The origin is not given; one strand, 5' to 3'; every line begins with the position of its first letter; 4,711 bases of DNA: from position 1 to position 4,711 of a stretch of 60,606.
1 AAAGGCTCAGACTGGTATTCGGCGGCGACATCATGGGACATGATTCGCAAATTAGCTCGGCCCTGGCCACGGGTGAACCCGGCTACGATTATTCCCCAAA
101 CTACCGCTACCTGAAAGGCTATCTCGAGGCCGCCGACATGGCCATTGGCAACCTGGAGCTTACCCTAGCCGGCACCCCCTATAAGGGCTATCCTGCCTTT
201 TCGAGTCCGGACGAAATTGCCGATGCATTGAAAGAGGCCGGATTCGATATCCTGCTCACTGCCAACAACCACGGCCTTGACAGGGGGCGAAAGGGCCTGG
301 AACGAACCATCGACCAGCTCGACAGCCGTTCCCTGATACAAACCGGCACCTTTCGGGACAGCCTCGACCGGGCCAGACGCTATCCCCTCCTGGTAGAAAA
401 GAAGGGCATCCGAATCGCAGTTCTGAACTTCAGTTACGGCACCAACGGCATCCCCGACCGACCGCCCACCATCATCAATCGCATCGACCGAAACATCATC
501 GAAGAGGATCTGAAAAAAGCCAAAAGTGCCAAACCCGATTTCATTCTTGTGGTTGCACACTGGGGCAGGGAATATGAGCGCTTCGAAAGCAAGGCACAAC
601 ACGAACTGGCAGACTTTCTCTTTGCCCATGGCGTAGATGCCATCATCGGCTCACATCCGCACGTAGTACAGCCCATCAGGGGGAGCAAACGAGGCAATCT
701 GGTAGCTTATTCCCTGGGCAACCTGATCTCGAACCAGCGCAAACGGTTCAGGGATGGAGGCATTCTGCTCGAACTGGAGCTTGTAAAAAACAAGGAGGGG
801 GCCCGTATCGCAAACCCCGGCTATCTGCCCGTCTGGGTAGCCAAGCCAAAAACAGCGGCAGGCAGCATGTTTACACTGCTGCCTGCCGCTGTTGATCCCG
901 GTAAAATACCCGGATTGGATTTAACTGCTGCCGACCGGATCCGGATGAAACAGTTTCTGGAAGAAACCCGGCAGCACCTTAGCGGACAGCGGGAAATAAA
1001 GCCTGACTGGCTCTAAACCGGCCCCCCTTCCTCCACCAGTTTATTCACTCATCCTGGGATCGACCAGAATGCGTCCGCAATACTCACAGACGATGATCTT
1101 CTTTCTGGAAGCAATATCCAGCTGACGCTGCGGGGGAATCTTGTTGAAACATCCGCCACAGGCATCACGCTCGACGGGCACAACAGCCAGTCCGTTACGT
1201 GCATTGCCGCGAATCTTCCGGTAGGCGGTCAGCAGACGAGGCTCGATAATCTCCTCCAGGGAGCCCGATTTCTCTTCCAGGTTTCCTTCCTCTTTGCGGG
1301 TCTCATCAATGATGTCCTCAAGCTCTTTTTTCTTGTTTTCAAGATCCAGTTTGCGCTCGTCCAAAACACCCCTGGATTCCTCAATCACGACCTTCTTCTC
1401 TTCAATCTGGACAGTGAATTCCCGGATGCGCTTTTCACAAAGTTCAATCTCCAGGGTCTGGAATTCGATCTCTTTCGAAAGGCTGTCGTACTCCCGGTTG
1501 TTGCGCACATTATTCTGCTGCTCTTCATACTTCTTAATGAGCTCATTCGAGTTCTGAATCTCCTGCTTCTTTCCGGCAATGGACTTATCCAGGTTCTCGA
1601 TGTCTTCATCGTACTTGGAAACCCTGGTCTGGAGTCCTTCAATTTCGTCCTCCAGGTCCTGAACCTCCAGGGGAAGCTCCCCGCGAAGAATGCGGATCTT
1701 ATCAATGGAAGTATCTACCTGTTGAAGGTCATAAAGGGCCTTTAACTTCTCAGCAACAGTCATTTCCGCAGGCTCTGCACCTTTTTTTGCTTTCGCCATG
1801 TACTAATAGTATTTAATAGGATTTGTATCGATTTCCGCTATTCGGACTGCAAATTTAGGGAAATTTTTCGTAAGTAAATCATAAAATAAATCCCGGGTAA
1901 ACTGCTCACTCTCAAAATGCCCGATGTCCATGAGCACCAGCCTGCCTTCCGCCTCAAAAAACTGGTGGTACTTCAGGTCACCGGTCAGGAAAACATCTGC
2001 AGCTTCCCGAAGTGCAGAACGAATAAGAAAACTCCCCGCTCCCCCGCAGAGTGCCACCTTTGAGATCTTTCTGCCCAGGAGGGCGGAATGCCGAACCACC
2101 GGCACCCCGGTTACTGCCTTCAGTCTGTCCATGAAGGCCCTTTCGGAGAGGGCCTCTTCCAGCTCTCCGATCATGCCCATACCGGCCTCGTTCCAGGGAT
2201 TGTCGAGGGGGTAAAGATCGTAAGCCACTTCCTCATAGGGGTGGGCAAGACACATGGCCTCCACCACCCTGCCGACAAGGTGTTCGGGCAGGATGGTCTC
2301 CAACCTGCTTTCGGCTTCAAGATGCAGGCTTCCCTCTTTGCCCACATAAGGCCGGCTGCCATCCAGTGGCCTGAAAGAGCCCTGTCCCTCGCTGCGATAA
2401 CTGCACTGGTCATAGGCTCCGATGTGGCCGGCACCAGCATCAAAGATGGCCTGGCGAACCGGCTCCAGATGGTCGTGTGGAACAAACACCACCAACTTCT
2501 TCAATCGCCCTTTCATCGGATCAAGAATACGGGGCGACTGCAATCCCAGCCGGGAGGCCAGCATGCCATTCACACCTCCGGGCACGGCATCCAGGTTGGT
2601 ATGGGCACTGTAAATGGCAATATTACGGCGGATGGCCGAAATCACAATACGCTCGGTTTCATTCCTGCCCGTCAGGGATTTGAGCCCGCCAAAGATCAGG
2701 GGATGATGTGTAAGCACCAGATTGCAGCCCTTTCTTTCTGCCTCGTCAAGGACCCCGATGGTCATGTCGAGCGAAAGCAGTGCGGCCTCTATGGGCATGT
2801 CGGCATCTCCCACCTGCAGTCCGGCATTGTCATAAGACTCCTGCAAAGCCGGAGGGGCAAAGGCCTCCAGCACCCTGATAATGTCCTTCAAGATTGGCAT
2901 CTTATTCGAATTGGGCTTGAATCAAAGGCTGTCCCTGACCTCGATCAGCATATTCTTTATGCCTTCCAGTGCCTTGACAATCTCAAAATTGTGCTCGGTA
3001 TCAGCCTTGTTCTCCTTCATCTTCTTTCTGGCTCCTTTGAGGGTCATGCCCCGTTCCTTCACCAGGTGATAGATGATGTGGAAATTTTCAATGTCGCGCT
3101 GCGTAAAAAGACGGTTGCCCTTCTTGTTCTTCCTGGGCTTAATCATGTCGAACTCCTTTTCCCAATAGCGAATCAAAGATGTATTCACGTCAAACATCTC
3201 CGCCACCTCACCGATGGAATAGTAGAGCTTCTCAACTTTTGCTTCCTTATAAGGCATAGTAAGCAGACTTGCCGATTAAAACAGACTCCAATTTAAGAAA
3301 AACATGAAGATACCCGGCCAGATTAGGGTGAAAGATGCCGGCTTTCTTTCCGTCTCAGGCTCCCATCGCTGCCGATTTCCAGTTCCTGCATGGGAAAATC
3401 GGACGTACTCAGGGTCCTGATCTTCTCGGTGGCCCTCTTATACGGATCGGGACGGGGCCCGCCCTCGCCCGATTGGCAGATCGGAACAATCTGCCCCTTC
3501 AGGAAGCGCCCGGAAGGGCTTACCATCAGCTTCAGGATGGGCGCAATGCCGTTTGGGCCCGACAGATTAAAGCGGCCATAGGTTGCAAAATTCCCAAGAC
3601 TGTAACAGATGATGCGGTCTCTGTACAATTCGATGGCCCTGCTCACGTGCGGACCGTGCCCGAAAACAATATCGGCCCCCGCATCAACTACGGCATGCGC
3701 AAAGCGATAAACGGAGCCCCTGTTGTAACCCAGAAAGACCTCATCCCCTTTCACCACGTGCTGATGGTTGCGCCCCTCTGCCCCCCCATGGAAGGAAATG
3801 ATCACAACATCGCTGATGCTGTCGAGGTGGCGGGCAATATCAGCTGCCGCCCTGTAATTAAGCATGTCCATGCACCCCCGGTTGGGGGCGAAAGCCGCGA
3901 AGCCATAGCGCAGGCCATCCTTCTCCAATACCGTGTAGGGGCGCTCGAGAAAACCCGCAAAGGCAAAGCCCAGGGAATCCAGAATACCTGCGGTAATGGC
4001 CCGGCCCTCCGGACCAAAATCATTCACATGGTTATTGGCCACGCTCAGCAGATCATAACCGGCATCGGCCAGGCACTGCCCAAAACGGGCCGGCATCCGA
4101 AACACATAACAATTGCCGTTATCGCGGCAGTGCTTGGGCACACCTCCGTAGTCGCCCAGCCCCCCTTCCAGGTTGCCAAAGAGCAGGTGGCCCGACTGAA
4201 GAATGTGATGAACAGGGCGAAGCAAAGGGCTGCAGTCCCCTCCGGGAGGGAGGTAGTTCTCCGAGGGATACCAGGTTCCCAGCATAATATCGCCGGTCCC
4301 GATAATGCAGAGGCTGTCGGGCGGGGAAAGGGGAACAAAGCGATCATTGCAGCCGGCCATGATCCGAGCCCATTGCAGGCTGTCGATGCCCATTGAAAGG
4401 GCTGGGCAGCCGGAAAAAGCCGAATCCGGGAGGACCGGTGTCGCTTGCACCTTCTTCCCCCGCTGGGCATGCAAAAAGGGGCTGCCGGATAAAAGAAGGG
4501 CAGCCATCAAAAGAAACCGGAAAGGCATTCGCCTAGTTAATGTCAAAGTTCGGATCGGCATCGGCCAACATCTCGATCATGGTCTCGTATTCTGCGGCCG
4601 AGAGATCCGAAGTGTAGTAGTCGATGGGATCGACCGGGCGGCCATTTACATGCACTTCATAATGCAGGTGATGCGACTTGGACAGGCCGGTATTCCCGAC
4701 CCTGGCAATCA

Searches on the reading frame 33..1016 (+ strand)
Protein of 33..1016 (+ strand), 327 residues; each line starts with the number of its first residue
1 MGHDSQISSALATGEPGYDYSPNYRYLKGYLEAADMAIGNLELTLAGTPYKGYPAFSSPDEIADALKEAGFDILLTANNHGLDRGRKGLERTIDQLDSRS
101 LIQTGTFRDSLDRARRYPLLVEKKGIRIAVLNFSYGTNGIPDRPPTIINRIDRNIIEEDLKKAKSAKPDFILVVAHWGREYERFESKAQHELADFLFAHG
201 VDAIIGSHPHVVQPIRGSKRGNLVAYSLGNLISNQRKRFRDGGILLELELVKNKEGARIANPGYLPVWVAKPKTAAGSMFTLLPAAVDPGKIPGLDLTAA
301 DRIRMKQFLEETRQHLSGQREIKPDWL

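Call 83: search_protein_families(library=pfam, proteins=[window:33-1016:+], max_evalue=0.0001)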
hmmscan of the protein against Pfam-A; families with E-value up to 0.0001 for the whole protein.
window:33-1016:+ (327 aa): 1 family
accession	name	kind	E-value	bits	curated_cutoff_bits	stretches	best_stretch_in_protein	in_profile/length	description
PF09587.15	PGA_cap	-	1.3e-63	215.3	27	1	7-235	14-255/255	Bacterial capsule synthesis protein PGA_cap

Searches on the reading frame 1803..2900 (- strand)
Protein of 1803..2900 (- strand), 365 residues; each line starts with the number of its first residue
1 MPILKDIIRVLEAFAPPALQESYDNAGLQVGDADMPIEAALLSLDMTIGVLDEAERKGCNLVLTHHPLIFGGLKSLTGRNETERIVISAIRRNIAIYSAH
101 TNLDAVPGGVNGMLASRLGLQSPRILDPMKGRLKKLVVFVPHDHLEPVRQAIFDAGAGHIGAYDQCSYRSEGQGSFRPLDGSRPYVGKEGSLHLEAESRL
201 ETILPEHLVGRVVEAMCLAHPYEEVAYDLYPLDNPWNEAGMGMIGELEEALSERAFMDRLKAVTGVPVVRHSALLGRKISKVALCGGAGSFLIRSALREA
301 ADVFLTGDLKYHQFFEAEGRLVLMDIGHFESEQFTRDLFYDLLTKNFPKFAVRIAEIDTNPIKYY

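Call 83: search_protein_families(library=pfam, proteins=[window:1803-2900:-], max_evalue=0.0001)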
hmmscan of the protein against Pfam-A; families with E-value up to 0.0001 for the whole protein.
window:1803-2900:- (365 aa): 1 family
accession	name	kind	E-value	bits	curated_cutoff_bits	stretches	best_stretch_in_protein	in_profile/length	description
PF01784.24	DUF34_NIF3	-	3.6e-76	256.6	23.4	1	4-361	3-256/256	Duf34/NIF3 (NGG1p interacting factor 3)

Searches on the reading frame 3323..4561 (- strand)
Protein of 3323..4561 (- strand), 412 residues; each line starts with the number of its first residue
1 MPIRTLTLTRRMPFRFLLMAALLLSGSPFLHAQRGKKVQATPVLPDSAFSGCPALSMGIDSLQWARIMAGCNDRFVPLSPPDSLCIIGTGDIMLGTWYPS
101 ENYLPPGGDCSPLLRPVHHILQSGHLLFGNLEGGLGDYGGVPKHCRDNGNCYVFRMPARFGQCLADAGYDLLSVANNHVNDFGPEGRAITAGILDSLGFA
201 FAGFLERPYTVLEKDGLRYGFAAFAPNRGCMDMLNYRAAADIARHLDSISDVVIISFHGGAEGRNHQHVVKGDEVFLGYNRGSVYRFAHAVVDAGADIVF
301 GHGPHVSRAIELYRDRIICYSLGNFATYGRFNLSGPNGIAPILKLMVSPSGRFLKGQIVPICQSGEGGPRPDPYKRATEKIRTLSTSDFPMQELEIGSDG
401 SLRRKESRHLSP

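Call 83: search_protein_families(library=pfam, proteins=[window:3323-4561:-], max_evalue=0.0001)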
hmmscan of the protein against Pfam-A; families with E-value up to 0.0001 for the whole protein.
window:3323-4561:- (412 aa): 1 family
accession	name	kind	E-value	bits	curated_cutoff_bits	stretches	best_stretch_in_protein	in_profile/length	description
PF09587.15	PGA_cap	-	3.2e-39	135.4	27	1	87-326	3-252/255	Bacterial capsule synthesis protein PGA_cap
